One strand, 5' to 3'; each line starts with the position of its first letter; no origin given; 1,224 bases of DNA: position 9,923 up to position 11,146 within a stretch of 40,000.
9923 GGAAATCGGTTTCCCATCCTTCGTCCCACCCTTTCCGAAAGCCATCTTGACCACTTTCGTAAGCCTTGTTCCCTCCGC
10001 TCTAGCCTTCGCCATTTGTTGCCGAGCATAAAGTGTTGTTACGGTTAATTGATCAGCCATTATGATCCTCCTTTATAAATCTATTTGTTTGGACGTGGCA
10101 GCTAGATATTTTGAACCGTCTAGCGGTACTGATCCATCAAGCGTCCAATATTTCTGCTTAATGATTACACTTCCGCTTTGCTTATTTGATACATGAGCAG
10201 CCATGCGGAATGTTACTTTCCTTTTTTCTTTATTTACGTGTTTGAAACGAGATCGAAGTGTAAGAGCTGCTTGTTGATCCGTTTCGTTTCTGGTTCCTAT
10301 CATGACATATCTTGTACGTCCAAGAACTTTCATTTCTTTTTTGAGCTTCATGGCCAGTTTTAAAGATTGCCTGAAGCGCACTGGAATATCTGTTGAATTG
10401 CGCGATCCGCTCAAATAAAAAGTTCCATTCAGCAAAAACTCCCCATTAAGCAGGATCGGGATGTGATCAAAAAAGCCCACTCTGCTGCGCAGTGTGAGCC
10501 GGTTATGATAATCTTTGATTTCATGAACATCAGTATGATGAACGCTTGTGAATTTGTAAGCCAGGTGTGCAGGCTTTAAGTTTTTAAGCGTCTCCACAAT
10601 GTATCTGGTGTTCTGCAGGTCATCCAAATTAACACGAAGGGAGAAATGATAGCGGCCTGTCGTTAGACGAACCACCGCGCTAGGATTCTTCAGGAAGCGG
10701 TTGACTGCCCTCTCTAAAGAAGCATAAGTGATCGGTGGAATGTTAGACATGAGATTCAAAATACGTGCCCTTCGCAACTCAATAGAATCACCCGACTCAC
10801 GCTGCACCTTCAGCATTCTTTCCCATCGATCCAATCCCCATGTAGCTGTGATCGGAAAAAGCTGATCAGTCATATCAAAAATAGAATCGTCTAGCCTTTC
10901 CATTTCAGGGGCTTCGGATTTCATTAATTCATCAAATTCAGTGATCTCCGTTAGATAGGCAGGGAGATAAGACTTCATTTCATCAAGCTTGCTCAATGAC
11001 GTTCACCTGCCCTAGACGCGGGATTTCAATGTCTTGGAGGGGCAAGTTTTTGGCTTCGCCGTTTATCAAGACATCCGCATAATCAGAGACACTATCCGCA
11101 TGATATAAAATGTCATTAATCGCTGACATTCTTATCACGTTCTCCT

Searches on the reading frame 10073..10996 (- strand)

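Call 40: search_protein_families(library=pfam, proteins=[window:10073-10996:-], max_evalue=0.001)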
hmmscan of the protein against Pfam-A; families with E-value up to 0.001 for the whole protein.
window:10073-10996:- (307 aa): 1 family
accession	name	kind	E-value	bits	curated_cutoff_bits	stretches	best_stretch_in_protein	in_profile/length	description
PF10076.14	Phage_Mu_Gp48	-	8.2e-25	87.8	37.4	1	6-149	2-147/150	Bacteriophage Mu-like, Gp48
